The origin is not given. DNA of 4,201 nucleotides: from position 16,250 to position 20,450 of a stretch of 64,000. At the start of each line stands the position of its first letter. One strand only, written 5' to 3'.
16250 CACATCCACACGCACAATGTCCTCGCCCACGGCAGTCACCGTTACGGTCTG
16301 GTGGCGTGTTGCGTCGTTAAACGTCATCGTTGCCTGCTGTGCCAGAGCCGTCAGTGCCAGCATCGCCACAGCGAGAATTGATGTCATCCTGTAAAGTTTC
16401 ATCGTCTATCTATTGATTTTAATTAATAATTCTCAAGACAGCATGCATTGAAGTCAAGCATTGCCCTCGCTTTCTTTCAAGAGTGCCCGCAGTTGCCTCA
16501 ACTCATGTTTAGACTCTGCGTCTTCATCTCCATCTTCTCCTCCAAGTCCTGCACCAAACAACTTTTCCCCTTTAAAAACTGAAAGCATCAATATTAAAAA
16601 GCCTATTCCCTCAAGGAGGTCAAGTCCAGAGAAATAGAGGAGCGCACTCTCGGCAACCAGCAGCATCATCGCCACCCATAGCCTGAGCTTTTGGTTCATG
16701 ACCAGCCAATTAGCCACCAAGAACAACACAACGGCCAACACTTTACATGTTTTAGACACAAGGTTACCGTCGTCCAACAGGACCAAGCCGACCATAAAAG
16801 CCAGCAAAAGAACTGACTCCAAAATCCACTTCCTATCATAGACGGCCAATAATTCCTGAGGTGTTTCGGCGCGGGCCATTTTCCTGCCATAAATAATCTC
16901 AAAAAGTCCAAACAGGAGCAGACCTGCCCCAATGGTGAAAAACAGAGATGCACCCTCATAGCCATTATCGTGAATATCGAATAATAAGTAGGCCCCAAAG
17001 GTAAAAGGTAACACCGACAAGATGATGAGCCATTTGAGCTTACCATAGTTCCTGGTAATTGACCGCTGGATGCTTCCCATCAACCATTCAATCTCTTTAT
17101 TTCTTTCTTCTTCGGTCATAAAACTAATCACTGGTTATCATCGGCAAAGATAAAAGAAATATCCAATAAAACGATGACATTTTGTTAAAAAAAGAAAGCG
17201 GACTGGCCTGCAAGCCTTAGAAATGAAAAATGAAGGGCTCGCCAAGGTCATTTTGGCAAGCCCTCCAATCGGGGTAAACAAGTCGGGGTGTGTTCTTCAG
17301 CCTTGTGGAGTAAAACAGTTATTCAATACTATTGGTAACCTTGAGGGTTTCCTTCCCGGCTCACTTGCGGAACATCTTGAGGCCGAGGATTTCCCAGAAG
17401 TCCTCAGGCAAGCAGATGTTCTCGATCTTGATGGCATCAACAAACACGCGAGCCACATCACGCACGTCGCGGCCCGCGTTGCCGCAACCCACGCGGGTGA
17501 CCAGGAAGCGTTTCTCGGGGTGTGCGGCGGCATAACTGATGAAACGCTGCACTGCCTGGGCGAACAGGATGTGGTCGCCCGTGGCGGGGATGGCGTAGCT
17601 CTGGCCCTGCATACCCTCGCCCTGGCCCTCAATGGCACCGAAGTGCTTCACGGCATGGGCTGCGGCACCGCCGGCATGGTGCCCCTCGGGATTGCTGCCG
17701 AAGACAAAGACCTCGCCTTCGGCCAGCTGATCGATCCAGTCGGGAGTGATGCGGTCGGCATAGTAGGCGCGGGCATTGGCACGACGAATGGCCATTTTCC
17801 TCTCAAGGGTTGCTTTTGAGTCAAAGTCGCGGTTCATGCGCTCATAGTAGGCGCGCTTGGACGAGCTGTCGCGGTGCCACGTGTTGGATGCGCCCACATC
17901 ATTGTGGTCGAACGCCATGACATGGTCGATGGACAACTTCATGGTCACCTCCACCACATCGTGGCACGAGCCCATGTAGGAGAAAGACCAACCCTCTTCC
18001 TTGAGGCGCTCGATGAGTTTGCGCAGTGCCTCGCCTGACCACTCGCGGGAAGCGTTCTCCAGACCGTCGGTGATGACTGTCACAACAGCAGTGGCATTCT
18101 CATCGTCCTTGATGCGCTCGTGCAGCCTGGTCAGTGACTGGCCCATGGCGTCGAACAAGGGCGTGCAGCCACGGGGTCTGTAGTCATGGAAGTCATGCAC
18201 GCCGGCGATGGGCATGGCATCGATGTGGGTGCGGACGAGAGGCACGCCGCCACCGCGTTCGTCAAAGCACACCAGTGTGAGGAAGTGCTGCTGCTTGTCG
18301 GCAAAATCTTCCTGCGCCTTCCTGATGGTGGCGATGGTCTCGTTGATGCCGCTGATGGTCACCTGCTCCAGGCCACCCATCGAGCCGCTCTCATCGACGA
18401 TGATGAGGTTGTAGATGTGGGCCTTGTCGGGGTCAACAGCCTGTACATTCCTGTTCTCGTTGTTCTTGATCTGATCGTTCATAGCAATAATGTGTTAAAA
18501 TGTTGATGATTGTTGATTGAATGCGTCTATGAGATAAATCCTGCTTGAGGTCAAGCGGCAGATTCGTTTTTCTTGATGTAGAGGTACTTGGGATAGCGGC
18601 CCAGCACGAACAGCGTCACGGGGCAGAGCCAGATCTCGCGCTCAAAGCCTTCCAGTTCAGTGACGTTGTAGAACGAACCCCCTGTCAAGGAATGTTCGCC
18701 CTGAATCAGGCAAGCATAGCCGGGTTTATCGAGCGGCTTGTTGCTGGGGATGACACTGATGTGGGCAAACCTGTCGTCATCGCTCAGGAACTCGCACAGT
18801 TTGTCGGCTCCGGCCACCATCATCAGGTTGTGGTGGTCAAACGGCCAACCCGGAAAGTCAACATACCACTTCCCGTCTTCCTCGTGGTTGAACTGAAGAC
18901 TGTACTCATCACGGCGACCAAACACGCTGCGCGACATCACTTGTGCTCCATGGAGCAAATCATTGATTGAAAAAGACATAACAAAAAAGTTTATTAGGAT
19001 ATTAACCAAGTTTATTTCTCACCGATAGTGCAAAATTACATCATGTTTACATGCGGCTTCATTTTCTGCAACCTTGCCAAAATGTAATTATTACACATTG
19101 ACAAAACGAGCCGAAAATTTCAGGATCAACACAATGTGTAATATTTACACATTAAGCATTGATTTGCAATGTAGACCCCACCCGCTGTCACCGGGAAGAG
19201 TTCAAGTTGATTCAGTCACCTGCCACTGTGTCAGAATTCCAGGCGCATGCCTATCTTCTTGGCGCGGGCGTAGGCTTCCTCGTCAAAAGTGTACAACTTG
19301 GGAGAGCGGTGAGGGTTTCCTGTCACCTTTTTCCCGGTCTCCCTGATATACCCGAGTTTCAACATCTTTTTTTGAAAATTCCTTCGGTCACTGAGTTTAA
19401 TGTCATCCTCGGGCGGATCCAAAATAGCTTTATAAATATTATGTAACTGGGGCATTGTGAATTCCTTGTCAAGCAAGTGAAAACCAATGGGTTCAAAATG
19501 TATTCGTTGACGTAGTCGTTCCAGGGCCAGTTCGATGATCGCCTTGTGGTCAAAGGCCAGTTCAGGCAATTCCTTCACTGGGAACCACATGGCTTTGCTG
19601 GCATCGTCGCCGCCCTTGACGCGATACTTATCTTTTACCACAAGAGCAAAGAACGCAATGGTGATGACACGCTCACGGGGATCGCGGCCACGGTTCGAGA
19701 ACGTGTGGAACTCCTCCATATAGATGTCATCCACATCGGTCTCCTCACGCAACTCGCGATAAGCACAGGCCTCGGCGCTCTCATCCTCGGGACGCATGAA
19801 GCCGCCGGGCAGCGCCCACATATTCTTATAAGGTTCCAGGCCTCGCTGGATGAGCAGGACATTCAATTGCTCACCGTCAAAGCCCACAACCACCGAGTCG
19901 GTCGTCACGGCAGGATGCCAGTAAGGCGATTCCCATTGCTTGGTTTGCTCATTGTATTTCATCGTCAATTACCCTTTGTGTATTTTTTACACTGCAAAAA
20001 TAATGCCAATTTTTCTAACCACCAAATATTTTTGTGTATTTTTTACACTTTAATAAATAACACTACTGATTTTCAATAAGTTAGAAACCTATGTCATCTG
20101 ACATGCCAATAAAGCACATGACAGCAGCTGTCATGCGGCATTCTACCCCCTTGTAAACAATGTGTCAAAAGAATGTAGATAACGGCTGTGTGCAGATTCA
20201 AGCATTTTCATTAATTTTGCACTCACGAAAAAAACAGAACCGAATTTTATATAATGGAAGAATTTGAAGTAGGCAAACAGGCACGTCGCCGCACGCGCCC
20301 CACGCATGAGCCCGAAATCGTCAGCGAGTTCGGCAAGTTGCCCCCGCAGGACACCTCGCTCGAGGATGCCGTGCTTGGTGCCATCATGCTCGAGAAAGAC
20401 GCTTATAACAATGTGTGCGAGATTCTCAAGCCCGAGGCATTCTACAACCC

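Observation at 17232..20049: Best candidate system: NrtR-controlled DUF6717 + vWA-macrodomain operon, a possible ADP-ribose-inducible response module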

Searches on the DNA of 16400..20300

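Call 87: search_rna_families(source=window, start=16400, end=20300, threshold=evalue, max_evalue=0.1)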
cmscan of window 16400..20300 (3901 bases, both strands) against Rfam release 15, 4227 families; matches with E-value up to 0.1: 0.
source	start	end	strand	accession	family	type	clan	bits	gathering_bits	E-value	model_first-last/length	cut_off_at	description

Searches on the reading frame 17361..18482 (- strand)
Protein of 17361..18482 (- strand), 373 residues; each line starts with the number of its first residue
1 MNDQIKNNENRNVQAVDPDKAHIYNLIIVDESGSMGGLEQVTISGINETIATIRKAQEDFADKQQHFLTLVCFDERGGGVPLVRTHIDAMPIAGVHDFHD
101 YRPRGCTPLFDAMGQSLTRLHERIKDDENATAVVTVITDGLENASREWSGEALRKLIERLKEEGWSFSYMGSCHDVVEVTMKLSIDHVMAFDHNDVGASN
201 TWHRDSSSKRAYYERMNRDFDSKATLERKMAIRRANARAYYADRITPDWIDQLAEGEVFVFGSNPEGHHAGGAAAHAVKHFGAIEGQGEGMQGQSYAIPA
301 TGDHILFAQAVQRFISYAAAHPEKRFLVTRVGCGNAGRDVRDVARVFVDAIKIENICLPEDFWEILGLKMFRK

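Call 3: search_protein_families(library=pfam, proteins=[window:17361-18482:-], max_evalue=0.01)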
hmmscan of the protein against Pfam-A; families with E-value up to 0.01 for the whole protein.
window:17361-18482:- (373 aa): 0 families

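Call 4: search_protein_families(library=ncbifam, proteins=[window:17361-18482:-], max_evalue=0.01)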
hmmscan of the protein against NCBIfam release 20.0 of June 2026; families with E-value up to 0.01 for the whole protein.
window:17361-18482:- (373 aa): 2 families
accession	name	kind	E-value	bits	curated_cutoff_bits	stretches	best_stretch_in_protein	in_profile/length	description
NF049995.1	A1S_2505_Nterm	subfamily_domain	1.5e-34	118.5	45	1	258-362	1-109/109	A1S_2505 family phage non-structural protein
TIGR02442.1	Cob-chelat-sub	hypoth_equivalog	0.00025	19.6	779.45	1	14-165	464-608/641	putative cobaltochelatase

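Call 5: search_protein_families(library=padloc, proteins=[window:17361-18482:-], max_evalue=0.01)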
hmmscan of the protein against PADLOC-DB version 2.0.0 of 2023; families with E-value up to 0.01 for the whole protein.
window:17361-18482:- (373 aa): 0 families

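Call 6: find_homologous_proteins(query=window:17361-18482:-)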
Query window:17361-18482:- (373 aa): 2321 proteins with E <= 0.001 among 8000 candidates; the best 120 are listed.
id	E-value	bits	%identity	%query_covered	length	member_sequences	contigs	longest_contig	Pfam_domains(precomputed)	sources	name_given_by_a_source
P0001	1.2e-242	822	95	100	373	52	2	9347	-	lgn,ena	-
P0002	4.4e-211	718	83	100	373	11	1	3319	-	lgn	-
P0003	4.8e-206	702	81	100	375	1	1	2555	-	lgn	-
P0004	5.4e-206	702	82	100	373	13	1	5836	-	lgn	-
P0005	7.1e-206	701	81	100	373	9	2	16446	-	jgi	jgi:hypothetical protein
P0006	7.2e-206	701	81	100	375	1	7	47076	-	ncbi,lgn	-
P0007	8.2e-206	701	83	100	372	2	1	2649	-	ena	-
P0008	3.3e-205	699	81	100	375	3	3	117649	-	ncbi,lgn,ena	-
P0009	3.8e-205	699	82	100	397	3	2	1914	-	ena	-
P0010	3.9e-205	699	81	100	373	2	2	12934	-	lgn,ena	-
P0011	6.0e-205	698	81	100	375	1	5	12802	-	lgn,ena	-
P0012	6.2e-205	698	81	100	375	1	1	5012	-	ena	-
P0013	8.2e-205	698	80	100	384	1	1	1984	-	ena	-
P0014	8.6e-205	698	81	100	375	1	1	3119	-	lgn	-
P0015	8.7e-205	698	81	100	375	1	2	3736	-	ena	-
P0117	7.4e-136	471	60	95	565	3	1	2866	PF20475.4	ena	-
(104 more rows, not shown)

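Call 15: search_solved_structures(query=window:17361-18482:-, max_evalue=1, show_alignments=3)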
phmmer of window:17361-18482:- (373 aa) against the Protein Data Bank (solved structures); distinct sequences matched with E-value up to 1: 3.
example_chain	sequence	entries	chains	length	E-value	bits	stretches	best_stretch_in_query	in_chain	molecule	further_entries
4hqk_A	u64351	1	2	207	0.12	14.5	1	102-159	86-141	Thrombospondin-related anonymous protein, TRAP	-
4hqf_A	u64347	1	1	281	0.19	13.7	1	102-159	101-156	Thrombospondin-related anonymous protein, TRAP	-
4f1j_A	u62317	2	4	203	0.19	13.7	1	102-158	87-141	Thrombospondin related anonymous protein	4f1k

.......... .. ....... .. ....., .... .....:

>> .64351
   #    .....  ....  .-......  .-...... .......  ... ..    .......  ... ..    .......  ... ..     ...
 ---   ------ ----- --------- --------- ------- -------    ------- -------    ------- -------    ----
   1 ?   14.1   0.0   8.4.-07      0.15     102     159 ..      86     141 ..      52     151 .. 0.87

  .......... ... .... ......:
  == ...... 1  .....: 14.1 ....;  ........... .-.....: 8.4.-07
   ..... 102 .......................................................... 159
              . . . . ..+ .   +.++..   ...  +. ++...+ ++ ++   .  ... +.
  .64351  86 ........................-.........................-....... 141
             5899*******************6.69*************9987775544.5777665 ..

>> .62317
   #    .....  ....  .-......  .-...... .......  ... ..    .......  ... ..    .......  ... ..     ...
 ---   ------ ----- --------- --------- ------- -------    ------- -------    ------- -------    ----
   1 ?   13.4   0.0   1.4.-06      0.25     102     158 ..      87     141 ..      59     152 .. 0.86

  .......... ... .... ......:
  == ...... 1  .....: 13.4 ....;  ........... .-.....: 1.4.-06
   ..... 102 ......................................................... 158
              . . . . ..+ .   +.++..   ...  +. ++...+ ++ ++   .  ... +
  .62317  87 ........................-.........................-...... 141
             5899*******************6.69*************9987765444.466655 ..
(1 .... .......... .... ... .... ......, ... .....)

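Call 36: find_encoding_contigs(protein=P0117, flank=6000, max_places=4)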
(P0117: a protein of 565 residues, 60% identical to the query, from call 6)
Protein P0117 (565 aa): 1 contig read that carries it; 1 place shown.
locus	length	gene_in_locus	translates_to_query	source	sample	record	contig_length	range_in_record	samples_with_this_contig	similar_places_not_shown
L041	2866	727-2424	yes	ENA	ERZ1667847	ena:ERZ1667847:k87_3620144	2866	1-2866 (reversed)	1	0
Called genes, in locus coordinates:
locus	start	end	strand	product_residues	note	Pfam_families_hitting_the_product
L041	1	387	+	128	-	?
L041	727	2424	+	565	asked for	PF20475:DUF6717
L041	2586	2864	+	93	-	?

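Call 104: search_solved_structures(query=A5, max_evalue=1, show_alignments=2)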
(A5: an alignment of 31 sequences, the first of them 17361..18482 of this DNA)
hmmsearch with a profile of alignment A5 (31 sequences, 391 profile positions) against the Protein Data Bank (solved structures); distinct sequences matched with E-value up to 1: 6.
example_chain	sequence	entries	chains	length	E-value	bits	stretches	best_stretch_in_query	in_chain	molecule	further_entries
4hqk_A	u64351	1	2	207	0.0023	19.9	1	117-165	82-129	Thrombospondin-related anonymous protein, TRAP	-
4hql_A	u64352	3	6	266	0.0036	19.3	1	108-164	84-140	Sporozoite surface protein 2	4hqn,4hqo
4hqf_A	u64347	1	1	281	0.0036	19.3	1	117-165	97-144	Thrombospondin-related anonymous protein, TRAP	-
4f1j_A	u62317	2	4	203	0.0047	18.9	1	118-165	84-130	Thrombospondin related anonymous protein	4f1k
9p41_A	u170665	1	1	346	0.12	14.4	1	284-327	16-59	Endoglucanase Cel5A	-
8glv_Ac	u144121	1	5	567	0.59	12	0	77-127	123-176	WD_REPEATS_REGION domain-containing protein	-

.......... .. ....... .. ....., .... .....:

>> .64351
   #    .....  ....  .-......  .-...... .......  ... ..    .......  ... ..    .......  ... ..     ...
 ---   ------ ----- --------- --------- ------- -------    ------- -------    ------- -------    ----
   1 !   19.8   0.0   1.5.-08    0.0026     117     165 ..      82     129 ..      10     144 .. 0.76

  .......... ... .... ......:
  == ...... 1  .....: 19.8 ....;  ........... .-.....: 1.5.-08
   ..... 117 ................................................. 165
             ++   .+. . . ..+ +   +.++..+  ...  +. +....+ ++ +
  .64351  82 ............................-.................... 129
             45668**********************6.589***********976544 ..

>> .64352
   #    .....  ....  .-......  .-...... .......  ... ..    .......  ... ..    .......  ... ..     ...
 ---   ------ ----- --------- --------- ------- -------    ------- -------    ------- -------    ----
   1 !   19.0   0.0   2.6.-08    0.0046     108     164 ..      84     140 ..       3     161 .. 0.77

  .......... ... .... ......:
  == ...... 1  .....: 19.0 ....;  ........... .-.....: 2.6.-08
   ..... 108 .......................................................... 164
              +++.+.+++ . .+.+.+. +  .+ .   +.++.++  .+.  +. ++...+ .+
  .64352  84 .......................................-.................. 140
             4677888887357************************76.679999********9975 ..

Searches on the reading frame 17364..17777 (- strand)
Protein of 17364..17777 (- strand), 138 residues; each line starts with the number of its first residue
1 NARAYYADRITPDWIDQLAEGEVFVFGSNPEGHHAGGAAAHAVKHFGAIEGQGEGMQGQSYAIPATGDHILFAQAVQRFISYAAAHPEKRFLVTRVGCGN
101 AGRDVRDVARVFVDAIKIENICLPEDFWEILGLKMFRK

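Call 17: find_homologous_proteins(query=window:17364-17777:-)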
Query window:17364-17777:- (138 aa): 114 proteins with E <= 0.001 among 202 candidates.
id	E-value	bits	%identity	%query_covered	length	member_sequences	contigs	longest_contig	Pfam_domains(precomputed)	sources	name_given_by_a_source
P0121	1.6e-72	260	83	100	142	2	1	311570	-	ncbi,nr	ncbi:MAG: hypothetical protein IKW85_01215 [Muribaculaceae bacterium]|nr:hypothetical protein [Murib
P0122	5.7e-67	242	76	100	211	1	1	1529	-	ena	-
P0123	2.0e-61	224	84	84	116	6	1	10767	-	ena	-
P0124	7.4e-61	222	76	98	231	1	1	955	-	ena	-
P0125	2.0e-46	175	61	98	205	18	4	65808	-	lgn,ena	-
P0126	4.8e-45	171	59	98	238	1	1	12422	-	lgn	-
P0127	5.2e-45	171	58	98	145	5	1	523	-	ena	-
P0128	1.9e-44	169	60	100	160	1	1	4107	-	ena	-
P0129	2.6e-44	169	59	97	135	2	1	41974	-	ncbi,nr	ncbi:MAG: hypothetical protein IKW83_11865 [Muribaculaceae bacterium]|nr:hypothetical protein [Murib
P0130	6.6e-44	167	58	97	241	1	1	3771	-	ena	-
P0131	6.8e-44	167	66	84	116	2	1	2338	-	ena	-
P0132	1.1e-43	167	58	98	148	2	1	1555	-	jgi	jgi:hypothetical protein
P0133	1.2e-43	166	59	95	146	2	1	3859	-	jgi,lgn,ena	-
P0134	1.3e-43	166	57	97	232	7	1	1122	-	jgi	jgi:hypothetical protein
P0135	2.0e-43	166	58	97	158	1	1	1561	-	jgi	jgi:hypothetical protein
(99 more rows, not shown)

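Call 27: predict_structure(alignment_id=A1)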
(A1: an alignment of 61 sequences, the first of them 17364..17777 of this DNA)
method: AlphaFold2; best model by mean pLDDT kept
length: 138 residues; sequences in the alignment: 61
mean_pLDDT: 92.0   pTM: 0.88
mean pLDDT of the five models: 92.0, 91.9, 91.6, 90.9, 90.4
residues with pLDDT >= 90: 113; 70-90: 16; 50-70: 7; < 50: 2
segments of 3 or more residues with pLDDT < 50: none
pLDDT, mean of each block of 10 residues (from residue 1): 80 96 97 94 97 98 93 97 98 89 91 96 95 61
secondary structure, 60 per line:
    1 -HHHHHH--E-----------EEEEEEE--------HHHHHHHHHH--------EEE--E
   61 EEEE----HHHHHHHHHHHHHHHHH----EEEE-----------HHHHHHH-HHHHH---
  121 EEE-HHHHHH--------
elements in order: H2-7 E22-28 H37-46 E55-57 E60-64 H69-85 E90-93 H105-111 H113-117 E121-123 H125-130

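Call 31: fold_search(model_id=the predicted structure, library=pdb)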
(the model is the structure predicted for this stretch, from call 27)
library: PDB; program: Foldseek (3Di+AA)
matches with E <= 10: 403; with E <= 0.001: 0
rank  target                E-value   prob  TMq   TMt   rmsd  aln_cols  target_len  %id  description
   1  4j5s_C                2.3e-03  1.00  0.62  0.61   3.6       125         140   13  TARG1 (C6orf130), Terminal ADP-ribose Glycohydrolase 1 ADP-ribose complex (released 2013-03-27)
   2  2fg1                  3.6e-03  1.00  0.55  0.50   6.1       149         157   15  Structure of a Protein of Unknown Function from Bacteroides thetaiotaomicron. (released 2006-03-07)
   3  4j5q                  4.1e-03  1.00  0.66  0.63   3.7       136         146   14  TARG1 (C6orf130), Terminal ADP-ribose Glycohydrolase 1, apo structure (released 2013-03-27)
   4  9qyf                  7.7e-03  1.00  0.58  0.45   6.0       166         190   11  PARP9 Macro Domain 2 in complex with ADPr (released 2025-05-28)
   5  2dx6_A                1.1e-02  1.00  0.64  0.58   3.8       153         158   17  Crystal structure of conserved hypothetical protein, TTHA0132 from Thermus thermophilus HB8 (released 2007-02-24)
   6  4j5r_B                1.4e-02  1.00  0.61  0.61   3.7       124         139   13  TARG1 (C6orf130), Terminal ADP-ribose Glycohydrolase 1 bound to ADP-HPD (released 2013-03-27)
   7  6lfq                  1.4e-02  0.99  0.58  0.49   4.0       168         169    8  Crystal structure of Poa1p in apo form (released 2020-12-09)
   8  3ewo_A                1.4e-02  0.94  0.47  0.39   7.9       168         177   14  IBV Nsp3 ADRP domain (released 2009-01-13)
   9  3v2b                  1.6e-02  0.99  0.58  0.47   4.7       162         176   14  Human poly(adp-ribose) polymerase 15 (ARTD7, BAL3), macro domain 2 in complex with adenosine-5-diphosphoribose (released 2011-12-21)
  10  4jgk_B                1.7e-02  0.99  0.64  0.55   4.5       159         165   16  Crystal Structure of the evolved variant of the computationally designed serine hydrolase, Northeast Structural Genomi (released 2013-03-20)
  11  4j5s_A                1.9e-02  1.00  0.61  0.58   3.6       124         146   13  TARG1 (C6orf130), Terminal ADP-ribose Glycohydrolase 1 ADP-ribose complex (released 2013-03-27)
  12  4k0c_B                1.9e-02  0.99  0.62  0.55   4.0       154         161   17  Crystal Structure of the computationally designed serine hydrolase. Northeast Structural Genomics Consortium (NESG) Ta (released 2013-04-24)
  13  1yd9_C                1.9e-02  0.99  0.57  0.44   5.1       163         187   14  1.6A Crystal Structure of the Non-Histone Domain of the Histone Variant MacroH2A1.1. (released 2005-09-27)
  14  4d86                  1.9e-02  0.99  0.56  0.24   6.3       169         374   18  Human PARP14 (ARTD8, BAL2) - macro domains 1 and 2 in complex with adenosine-5-diphosphate (released 2013-03-13)
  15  4etj                  2.0e-02  1.00  0.62  0.53   3.7       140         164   16  Crystal Structure of E6H variant of de novo designed serine hydrolase OSH55, Northeast Structural Genomics Consortium (N (released 2012-06-13)
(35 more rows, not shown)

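Call 65: search_dna_similar(query=window:17364-17777:-, collection=phages, mode=protein, max_evalue=0.001, max_rows=30, rows=spread)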
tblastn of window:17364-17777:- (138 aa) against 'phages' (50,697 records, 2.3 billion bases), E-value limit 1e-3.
Records with a match: 264; places in all: 264; records where one place covers at least 80% of the query: 3.
Best place of each record, by identity: <60% 264.
By first word of the organism name: Pseudomonas 95; Escherichia 30; Klebsiella 24; Rhizobium 18; Rhodobacter 16; Pectobacterium 14; Agrobacterium 8; uncultured 7; Stenotrophomonas 6; Bordetella 5; and 21 more.
By host as written in the record: - 32; Pseudomonas aeruginosa 32; Escherichia coli 16; Pseudomonas aeruginosa PAO1 16; Rhodobacter capsulatus YW1 16; Klebsiella pneumoniae 9; Pseudomonas aeruginosa ATCC 27853 9; Stenotrophomonas maltophilia 6; and 74 more.
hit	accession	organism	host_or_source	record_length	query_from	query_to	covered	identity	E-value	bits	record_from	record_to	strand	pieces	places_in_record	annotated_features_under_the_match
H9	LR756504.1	uncultured phage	metagenomic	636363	9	128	87%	44.1%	1e-13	72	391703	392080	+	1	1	record has no annotation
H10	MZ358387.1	Shigella virus Moo19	Shigella flexneri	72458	22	99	57%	53.6%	2e-7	54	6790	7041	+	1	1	hypothetical protein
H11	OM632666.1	Escherichia phage BEU14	Escherichia coli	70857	22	99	57%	52.4%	7e-8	55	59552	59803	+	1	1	record has no annotation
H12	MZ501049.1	Escherichia phage AlfredRasser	Escherichia coli K-12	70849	22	99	57%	52.4%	1e-7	55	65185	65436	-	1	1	macrodomain protein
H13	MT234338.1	Agrobacterium phage OLIVR1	Rhizogenic Agrobacterium biovar 1 ...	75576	23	99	56%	52.4%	3e-7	53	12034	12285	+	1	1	hypothetical protein (x2)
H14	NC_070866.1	Pseudomonas phage 98PfluR60PP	Pseudomonas fluorescens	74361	12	99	64%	44.7%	1e-6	52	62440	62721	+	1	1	hypothetical protein (x2)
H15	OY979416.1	Klebsiella phage vB_Kpl_K57alpha1.2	-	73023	22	99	57%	50.0%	2e-6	51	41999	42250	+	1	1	Phage protein Gp49 | unknown function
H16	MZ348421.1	Kosakonia phage Kc283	Kosakonia cowanii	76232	23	99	56%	50.6%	3e-6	50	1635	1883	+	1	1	O-acetyl-ADP-ribose deacetylase 1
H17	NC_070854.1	Rhizobium phage RHph_Y2_6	Rhizobium etli Y2_6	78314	5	99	69%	40.6%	7e-4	44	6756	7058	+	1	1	hypothetical protein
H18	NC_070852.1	Rhizobium phage RHph_I1_6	Rhizobium phaseoli I1_6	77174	19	99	59%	47.1%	9e-6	49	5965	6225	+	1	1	hypothetical protein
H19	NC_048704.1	Pectobacterium phage Nepra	Pectobacterium atrosepticum DSM18077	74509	23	99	56%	49.4%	9e-8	55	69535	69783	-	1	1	hypothetical protein (x2)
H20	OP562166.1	Xanthomonas virus PB119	Xanthomonas euvesicatoria 1940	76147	23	99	56%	48.3%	5e-6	50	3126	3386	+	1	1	hypothetical protein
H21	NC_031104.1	Pseudomonas phage vB_PaeP_MAG4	Pseudomonas aeruginosa clinical isolate ...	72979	23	99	56%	48.3%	1e-5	49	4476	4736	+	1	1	hypothetical protein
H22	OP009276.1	Rhodobacter phage RcLkye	Rhodobacter capsulatus YW1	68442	22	99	57%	47.1%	1e-5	49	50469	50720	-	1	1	ADP-ribosyltransferase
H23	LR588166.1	Pseudomonas phage vB_PaeM_MIJ3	-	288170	23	99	56%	47.6%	9e-7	52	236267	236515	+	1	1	N4 gp14-like protein: hypothetical protein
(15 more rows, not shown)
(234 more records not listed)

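Call 83: search_solved_structures(query=A1, max_evalue=10, show_alignments=3)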
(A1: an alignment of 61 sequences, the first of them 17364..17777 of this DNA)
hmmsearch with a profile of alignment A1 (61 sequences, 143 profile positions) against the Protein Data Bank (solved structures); distinct sequences matched with E-value up to 10: 1.
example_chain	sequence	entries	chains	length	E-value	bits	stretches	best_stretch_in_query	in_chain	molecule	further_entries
9p41_A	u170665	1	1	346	0.61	12.8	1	36-73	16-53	Endoglucanase Cel5A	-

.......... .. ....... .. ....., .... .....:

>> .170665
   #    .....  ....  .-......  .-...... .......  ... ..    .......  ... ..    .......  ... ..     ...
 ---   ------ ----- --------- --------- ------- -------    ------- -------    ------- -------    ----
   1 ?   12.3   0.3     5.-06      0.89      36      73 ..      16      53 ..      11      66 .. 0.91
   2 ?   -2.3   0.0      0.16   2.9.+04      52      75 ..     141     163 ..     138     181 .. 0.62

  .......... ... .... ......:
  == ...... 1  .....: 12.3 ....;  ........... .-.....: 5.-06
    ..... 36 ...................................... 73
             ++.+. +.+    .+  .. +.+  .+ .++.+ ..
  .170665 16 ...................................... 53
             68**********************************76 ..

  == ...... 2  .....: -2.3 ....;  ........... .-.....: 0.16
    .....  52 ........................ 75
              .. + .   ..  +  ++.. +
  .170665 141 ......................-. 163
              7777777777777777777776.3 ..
